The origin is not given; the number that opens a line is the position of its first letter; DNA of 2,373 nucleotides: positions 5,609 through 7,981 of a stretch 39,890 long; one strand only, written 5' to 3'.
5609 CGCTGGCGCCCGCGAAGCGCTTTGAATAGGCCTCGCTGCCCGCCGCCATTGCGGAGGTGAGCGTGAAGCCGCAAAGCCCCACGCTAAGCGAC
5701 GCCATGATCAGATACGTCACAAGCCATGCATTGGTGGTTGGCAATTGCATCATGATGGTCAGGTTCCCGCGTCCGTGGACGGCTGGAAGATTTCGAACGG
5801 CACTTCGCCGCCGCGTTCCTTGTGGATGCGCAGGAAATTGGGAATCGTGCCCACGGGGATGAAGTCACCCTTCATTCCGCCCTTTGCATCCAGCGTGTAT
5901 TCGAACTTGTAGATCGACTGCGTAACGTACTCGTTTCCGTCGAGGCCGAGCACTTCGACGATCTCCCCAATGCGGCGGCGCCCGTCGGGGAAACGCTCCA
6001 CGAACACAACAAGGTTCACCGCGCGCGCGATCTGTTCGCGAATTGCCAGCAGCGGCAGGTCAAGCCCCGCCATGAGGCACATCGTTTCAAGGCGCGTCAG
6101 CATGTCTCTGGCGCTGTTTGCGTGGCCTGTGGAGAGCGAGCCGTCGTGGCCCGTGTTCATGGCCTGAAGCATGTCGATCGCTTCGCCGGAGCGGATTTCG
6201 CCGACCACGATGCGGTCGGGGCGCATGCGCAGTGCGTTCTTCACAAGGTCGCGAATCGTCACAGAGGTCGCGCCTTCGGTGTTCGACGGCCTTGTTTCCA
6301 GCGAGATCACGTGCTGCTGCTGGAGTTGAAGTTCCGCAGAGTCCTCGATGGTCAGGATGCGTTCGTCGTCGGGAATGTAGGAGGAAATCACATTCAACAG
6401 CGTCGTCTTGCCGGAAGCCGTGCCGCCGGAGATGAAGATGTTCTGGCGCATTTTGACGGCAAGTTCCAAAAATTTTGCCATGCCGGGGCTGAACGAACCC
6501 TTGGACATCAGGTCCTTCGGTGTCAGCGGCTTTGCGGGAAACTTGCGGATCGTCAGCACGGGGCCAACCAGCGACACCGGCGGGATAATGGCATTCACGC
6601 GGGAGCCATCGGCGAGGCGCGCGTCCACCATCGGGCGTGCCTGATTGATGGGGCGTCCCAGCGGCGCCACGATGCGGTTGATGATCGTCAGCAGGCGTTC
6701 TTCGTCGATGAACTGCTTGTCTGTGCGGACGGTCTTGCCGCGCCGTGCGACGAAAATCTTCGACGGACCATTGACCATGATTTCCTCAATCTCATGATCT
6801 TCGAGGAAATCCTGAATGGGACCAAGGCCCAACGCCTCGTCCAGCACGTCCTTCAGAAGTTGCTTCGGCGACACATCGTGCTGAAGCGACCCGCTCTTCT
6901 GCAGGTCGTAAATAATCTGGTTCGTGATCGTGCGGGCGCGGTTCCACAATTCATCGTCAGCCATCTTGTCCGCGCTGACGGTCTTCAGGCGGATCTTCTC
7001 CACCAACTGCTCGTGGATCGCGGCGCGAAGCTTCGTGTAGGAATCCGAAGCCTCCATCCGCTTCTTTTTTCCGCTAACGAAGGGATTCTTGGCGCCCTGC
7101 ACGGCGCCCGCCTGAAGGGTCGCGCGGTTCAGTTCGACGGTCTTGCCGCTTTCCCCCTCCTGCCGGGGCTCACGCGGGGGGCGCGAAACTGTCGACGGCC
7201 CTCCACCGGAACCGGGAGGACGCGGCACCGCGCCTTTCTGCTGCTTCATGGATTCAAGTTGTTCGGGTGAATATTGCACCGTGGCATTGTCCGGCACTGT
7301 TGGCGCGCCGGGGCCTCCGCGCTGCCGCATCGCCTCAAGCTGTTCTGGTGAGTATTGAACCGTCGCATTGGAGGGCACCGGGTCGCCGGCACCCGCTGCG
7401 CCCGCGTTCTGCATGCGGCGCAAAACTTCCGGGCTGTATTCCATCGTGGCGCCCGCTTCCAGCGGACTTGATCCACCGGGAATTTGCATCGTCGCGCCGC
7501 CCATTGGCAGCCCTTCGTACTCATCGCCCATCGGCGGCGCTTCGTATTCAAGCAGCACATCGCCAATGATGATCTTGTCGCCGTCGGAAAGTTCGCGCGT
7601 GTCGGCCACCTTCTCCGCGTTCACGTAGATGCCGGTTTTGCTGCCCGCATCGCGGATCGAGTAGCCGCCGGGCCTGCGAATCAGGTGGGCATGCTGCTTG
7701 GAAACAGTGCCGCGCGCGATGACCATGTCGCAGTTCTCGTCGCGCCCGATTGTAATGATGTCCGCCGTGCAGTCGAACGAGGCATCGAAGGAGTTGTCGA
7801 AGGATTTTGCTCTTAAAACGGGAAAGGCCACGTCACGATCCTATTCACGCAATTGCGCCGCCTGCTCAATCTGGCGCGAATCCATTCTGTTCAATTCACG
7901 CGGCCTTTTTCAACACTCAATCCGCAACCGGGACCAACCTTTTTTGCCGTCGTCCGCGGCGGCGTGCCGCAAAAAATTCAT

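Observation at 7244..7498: Tandem repeats in the CpaF linker each present A-T-[MV]-[QE]-[YI]: candidate pThr-x-x-Y/I ligands for the locus' own FHA domains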

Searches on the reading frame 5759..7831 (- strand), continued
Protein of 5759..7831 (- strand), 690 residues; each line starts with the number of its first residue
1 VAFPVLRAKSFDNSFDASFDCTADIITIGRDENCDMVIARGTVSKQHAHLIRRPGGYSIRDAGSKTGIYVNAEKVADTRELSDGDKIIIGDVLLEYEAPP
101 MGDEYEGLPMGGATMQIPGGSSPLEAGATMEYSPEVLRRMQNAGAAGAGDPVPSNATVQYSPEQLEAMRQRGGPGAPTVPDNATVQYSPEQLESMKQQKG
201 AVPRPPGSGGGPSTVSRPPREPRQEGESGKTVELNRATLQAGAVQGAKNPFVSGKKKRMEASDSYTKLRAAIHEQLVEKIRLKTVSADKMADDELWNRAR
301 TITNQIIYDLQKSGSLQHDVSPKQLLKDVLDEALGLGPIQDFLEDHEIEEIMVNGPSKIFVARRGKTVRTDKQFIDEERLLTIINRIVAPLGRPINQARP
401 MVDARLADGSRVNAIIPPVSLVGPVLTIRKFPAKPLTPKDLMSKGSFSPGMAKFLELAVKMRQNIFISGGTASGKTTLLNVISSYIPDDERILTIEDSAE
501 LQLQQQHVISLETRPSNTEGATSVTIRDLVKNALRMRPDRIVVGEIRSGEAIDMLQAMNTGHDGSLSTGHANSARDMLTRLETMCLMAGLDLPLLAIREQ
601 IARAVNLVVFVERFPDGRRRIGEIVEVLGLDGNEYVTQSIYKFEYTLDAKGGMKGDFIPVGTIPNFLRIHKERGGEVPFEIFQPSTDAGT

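Call 53: find_encoding_contigs(protein=P0022, flank=10000, max_places=1)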
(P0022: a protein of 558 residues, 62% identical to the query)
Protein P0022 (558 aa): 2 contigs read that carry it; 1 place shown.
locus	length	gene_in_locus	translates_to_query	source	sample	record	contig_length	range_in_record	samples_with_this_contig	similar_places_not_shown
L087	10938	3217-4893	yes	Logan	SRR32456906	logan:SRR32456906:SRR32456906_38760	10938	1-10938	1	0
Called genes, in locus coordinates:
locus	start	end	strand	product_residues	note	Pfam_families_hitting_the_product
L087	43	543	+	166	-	PF01478:Peptidase_A24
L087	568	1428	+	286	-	PF16976:RcpC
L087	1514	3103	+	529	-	PF13629:T2SS-T3SS_pil_N, PF00263:Secretin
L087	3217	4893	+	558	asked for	PF16697:Yop-YscD_cpl, PF00498:FHA, PF00437:T2SSE, PF27713:UCP018868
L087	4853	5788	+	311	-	PF00482:T2SSF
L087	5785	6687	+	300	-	PF00482:T2SSF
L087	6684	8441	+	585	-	-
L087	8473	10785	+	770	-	PF16697:Yop-YscD_cpl, PF00498:FHA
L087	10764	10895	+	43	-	-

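Call 54: find_encoding_contigs(protein=P0031, flank=10000, max_places=1)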
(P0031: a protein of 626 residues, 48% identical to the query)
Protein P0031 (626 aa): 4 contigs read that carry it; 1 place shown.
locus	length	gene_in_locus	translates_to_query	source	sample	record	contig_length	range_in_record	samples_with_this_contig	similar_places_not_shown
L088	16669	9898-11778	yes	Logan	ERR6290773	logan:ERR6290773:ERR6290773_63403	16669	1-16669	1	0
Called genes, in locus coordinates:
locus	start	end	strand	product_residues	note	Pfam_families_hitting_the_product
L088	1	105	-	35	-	?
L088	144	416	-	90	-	-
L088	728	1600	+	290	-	PF07811:TadE (weak)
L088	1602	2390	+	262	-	-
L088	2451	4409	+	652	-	-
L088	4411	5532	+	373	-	-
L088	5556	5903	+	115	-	-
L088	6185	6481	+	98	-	-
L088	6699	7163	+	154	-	PF01478:Peptidase_A24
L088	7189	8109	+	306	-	PF16976:RcpC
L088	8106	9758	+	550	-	PF13629:T2SS-T3SS_pil_N (weak), PF00263:Secretin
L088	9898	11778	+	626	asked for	PF16697:Yop-YscD_cpl, PF00498:FHA, PF00437:T2SSE, PF27713:UCP018868 (weak)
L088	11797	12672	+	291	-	PF00482:T2SSF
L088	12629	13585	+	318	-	PF00482:T2SSF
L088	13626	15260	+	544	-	PF16697:Yop-YscD_cpl, PF00498:FHA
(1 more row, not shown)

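Call 72: predict_structure(alignment_id=A3)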
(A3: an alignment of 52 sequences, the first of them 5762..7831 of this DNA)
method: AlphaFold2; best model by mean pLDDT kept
length: 690 residues; sequences in the alignment: 52
mean_pLDDT: 79.6   pTM: 0.56
mean pLDDT of the five models: 79.6, 79.5, 78.0, 75.8, 74.5
residues with pLDDT >= 90: 351; 70-90: 172; 50-70: 54; < 50: 113
segments of 3 or more residues with pLDDT < 50: 102-131, 144-156, 199-235, 237-256, 515-518, 688-690
pLDDT, mean of each block of 10 residues (from residue 1): 89 91 96 95 96 93 95 95 96 93 40 32 36 66 43 54 82 62 75 68 39 37 35 44 42 49 85 92 73 91 95 92 95 94 92 95 91 94 90 83 80 91 92 85 92 95 95 90 92 69 66 50 63 81 85 88 90 95 89 93 97 92 96 95 92 89 90 91 67
secondary structure, 60 per line:
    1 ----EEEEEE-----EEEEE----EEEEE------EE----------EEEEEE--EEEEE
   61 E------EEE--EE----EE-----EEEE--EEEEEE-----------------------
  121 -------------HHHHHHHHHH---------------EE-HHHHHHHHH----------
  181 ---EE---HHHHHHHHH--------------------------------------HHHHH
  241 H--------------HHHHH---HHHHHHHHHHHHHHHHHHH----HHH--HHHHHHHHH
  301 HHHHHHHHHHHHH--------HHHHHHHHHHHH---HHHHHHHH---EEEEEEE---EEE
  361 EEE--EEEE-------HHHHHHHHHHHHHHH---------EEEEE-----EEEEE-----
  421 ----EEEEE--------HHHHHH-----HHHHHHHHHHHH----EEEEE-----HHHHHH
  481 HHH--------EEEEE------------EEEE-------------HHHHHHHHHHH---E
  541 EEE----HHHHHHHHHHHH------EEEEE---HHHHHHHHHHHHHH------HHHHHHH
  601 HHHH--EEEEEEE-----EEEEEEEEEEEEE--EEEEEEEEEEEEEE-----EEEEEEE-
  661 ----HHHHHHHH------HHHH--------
elements in order (helices of 4 or more, strands of 3 or more residues): E5-10 E16-20 E25-29 E48-53 E56-61 E68-70 E86-89 E92-97 H134-143 H162-170 H189-197 H236-241 H256-260 H264-282 H292-313 H322-333 H337-344 E348-354 E358-363 E366-369 H377-391 E401-405 E411-415 E425-429 H438-443 H449-460 E465-469 H475-483 E492-496 E509-512 H526-536 E540-543 H548-559 E566-570 H574-587 H594-604 E607-613 E619-631 E634-647 E653-659 H665-672 H679-682

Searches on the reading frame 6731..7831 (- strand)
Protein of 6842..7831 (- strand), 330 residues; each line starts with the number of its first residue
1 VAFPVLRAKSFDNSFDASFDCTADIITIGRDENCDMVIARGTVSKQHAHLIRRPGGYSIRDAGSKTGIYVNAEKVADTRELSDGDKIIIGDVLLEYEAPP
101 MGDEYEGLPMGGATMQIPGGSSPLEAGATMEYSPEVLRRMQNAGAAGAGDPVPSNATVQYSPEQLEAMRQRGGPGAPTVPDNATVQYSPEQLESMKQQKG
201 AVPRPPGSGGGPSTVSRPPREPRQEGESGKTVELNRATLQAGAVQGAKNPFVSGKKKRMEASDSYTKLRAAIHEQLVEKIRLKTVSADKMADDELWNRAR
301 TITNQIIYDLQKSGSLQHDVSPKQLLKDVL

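Call 10: find_homologous_proteins(query=window:6890-7831:-, max_evalue=0.001)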
Query seq(314 aa) (314 aa): 8 proteins with E <= 0.001 among 1732 candidates.
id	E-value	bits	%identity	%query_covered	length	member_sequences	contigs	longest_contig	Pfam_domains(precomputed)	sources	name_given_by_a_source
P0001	1.2e-7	50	38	25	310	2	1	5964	PF13240.12,PF00498.32,PF12773.14,PF17032.11,PF24463.2,PF16697.11,PF24460.2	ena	-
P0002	2.7e-6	45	45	20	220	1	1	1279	PF00498.32,PF16697.11,PF00486.35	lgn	-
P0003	1.6e-5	43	40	27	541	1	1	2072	PF13185.13,PF00498.32,PF01590.33,PF02518.32,PF16697.11,PF13492.13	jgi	jgi:two-component system NtrC family sensor kinase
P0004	2.5e-5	42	38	25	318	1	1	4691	PF13240.12,PF00498.32,PF12773.14,PF17032.11,PF24463.2,PF16697.11,PF24460.2,PF13248.12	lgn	-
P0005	4.2e-5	41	45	20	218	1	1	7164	PF00498.32,PF16697.11,PF00486.35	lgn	-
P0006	5.4e-5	41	42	20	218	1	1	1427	PF00498.32,PF16697.11,PF00486.35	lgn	-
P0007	8.5e-5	40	41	23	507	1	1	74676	PF00498.32,PF16697.11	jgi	jgi:pSer/pThr/pTyr-binding forkhead associated (FHA) protein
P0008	3.6e-4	38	39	25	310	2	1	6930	PF13240.12,PF00498.32,PF12773.14,PF24463.2,PF16697.11,PF24460.2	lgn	-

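Call 34: find_related_loci(query=window:6842-7831:-, collection=genome_contigs, flank=10000)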
Query window:6842-7831:- (330 aa) in genome_contigs; peptide patterns used: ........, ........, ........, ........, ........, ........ (x = any residue, [..] = any of these).
48 stretches matched a pattern, but none encodes a relative of the query by tblastn (E <= 1e-3).

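Call 37: find_related_loci(query=A1, collection=genome_contigs, flank=10000)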
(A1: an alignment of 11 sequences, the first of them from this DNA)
Query A1 (367 aa) in genome_contigs; peptide patterns used: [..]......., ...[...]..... (x = any residue, [..] = any of these).
383 stretches matched a pattern; 207 encode a relative of the query (tblastn E <= 1e-3); the best 80 are kept; 80 distinct loci.
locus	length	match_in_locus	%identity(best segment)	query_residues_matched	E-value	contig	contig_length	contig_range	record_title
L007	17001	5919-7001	86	1-367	0e+0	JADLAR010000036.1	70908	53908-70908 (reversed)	MAG: Candidatus Sumerlaeota bacterium isolate SJ135 c_000000916800, whole genome shotgun sequence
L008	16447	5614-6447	60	6-367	7e-42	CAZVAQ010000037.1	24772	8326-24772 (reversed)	MAG TPA_asm: uncultured Candidatus Sumerlaeota bacterium isolate SRP268622_co1_110 genome assembly, contig: NODE_4160_le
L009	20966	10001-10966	58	6-367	1e-41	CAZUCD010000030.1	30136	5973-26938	MAG TPA_asm: uncultured Candidatus Sumerlaeota bacterium isolate SRP287453_co1_337 genome assembly, contig: NODE_2526_le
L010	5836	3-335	55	254-367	2e-36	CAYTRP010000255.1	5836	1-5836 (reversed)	MAG TPA_asm: uncultured Candidatus Sumerlaeota bacterium isolate SRP344714_co2_121 genome assembly, contig: NODE_35959_l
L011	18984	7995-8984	29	19-366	4e-34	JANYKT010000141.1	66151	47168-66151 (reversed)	MAG: Deltaproteobacteria bacterium isolate GL140_5_metabinner_43_sub GL140_5_k141_2038110, whole genome shotgun sequence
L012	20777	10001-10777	31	26-366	1e-32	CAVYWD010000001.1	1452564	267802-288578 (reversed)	MAG: uncultured delta proteobacterium isolate MFD01476.bin.1.33 genome assembly, contig: contig_14829, whole genome shot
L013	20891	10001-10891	29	26-366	3e-32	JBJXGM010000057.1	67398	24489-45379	MAG: Myxococcaceae bacterium isolate F1F2.bin.303 k127_8418616, whole genome shotgun sequence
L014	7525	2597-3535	28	19-366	2e-32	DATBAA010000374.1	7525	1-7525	MAG TPA_asm: Myxococcales bacterium isolate SMAG_U5719 k141_502730, whole genome shotgun sequence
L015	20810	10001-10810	28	26-366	2e-30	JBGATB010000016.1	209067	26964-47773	MAG: Myxococcaceae bacterium isolate MAG_AAO_H10.6 AAOH10-6_opera_contig_316, whole genome shotgun sequence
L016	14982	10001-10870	27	1-366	4e-29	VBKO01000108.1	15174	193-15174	MAG: Deltaproteobacteria bacterium isolate DP_11 14_0927_12_40cm_scaffold_5871, whole genome shotgun sequence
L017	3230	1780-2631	26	19-366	7e-27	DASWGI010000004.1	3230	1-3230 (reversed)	MAG TPA_asm: Myxococcales bacterium isolate SMAG_U2812 k141_1612761, whole genome shotgun sequence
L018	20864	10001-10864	42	26-366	2e-24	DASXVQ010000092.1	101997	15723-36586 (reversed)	MAG TPA_asm: Myxococcales bacterium isolate SMAG_U4749 k141_187834, whole genome shotgun sequence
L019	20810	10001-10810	43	26-366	1e-23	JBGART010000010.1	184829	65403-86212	MAG: Myxococcaceae bacterium isolate MAG_MBR_H10.11 MBRH10-11_opera_contig_324, whole genome shotgun sequence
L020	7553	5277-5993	43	24-366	1e-23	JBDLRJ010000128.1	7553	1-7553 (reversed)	MAG: Pseudomonadota bacterium isolate icacos_2019_sw_WHONDRS-S19S_0094_B_bin.166 scaffold_1069957, whole genome shotgun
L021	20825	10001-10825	40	20-366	2e-23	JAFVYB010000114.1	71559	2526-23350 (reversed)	MAG: Myxococcaceae bacterium isolate RGIG5499 Sheep_Colon.Co__c3082049, whole genome shotgun sequence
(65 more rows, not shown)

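Call 50: predict_structure(alignment_id=A1)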
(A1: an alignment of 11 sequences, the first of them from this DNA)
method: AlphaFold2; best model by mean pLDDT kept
length: 367 residues; sequences in the alignment: 11
mean_pLDDT: 66.8   pTM: 0.31
mean pLDDT of the five models: 66.8, 64.6, 63.4, 62.7, 60.3
residues with pLDDT >= 90: 76; 70-90: 103; 50-70: 73; < 50: 115
segments of 3 or more residues with pLDDT < 50: 103-129, 144-156, 172-174, 198-261, 353-355
pLDDT, mean of each block of 10 residues (from residue 1): 85 86 93 92 94 91 93 93 94 90 43 35 42 64 46 53 76 53 65 58 39 39 36 44 41 45 76 84 62 80 88 83 84 61 56 50 57
secondary structure, 60 per line:
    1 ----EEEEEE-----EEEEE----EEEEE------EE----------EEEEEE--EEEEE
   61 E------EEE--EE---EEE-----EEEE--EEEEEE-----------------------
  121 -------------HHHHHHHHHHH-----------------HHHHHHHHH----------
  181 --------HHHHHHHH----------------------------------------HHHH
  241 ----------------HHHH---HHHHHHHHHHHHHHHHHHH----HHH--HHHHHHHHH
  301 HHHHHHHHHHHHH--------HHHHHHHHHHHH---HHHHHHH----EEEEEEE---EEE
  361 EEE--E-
elements in order: E5-10 E16-20 E25-29 E48-53 E56-61 E68-70 E78-80 E86-89 E92-97 H134-144 H162-170 H189-196 H237-240 H257-260 H264-282 H292-313 H322-333 H337-343 E348-354 E358-363

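Call 58: find_related_loci(query=A1, collection=metagenome_contigs, flank=10000)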
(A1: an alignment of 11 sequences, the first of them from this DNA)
Query A1 (367 aa) in metagenome_contigs; peptide patterns used: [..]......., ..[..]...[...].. (x = any residue, [..] = any of these).
277 stretches matched a pattern; 28 encode a relative of the query (tblastn E <= 1e-3); 28 distinct loci.
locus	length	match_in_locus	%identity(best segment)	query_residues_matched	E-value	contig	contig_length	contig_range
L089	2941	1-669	60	61-367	2e-42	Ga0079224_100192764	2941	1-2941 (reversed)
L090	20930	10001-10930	59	6-367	6e-42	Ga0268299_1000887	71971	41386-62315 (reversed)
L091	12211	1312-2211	37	26-366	4e-23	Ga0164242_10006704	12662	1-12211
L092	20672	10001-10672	41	26-367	1e-23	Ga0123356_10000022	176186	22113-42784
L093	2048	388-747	37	246-366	7e-20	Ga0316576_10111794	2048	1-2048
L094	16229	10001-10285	41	269-366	3e-16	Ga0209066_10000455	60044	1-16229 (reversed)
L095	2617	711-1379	35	5-366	7e-16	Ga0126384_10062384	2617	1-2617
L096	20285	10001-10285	39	269-366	1e-14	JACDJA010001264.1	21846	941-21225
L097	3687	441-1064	39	28-366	1e-14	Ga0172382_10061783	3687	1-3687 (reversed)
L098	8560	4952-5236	39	269-366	3e-14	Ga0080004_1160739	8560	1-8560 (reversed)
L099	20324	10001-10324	36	260-366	9e-14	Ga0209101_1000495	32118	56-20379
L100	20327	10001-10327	35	254-366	1e-13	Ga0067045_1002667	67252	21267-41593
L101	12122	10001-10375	33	243-366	1e-13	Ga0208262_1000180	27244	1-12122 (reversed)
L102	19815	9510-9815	35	262-366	3e-13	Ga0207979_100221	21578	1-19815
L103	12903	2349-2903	28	197-366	4e-13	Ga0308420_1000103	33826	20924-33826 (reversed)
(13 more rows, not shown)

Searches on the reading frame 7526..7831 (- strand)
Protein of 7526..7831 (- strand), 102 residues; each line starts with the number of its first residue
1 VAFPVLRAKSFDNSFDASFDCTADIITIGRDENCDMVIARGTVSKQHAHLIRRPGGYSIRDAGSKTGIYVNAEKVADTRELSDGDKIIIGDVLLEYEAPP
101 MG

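Call 46: search_solved_structures(query=window:7526-7831:-, max_evalue=0.01, show_alignments=3)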
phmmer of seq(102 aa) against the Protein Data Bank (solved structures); distinct sequences matched with E-value up to 0.01: 12.
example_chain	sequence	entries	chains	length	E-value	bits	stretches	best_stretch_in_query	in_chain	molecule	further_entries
6cah_A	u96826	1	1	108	4.9e-09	39.9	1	25-95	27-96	ABC transporter ATP-binding/permease protein Rv1747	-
6i2q_B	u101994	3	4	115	6.4e-07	33.2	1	26-96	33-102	Glycogen accumulation regulator GarA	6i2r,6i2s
8p5r_G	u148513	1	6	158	9.4e-07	32.6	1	26-96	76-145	Glycogen accumulation regulator GarA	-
2kfu_A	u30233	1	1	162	2.2e-06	31.4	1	23-96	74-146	Rv1827 pThr 22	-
6i2p_D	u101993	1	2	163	2.2e-06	31.4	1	23-96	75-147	Glycogen accumulation regulator GarA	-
7rj3_A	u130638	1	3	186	3e-06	31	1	23-96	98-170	Glycogen accumulation regulator GarA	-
2kkl_A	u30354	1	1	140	3.8e-06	30.7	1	23-94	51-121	Uncharacterized protein Mb1858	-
2kb3_A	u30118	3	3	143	8.2e-06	29.6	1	19-100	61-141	Oxoglutarate dehydrogenase inhibitor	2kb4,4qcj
8p5x_G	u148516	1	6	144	8.4e-06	29.6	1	19-100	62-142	Oxoglutarate dehydrogenase inhibitor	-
2fez_A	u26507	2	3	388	3.1e-05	27.8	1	20-91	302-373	Probable regulatory protein embR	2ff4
3gqs_A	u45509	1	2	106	6.9e-05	26.6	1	26-99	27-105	Adenylate cyclase-like protein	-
6ccd_A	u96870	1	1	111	0.00051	23.9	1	16-91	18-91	ABC transporter ATP-binding/permease protein Rv1747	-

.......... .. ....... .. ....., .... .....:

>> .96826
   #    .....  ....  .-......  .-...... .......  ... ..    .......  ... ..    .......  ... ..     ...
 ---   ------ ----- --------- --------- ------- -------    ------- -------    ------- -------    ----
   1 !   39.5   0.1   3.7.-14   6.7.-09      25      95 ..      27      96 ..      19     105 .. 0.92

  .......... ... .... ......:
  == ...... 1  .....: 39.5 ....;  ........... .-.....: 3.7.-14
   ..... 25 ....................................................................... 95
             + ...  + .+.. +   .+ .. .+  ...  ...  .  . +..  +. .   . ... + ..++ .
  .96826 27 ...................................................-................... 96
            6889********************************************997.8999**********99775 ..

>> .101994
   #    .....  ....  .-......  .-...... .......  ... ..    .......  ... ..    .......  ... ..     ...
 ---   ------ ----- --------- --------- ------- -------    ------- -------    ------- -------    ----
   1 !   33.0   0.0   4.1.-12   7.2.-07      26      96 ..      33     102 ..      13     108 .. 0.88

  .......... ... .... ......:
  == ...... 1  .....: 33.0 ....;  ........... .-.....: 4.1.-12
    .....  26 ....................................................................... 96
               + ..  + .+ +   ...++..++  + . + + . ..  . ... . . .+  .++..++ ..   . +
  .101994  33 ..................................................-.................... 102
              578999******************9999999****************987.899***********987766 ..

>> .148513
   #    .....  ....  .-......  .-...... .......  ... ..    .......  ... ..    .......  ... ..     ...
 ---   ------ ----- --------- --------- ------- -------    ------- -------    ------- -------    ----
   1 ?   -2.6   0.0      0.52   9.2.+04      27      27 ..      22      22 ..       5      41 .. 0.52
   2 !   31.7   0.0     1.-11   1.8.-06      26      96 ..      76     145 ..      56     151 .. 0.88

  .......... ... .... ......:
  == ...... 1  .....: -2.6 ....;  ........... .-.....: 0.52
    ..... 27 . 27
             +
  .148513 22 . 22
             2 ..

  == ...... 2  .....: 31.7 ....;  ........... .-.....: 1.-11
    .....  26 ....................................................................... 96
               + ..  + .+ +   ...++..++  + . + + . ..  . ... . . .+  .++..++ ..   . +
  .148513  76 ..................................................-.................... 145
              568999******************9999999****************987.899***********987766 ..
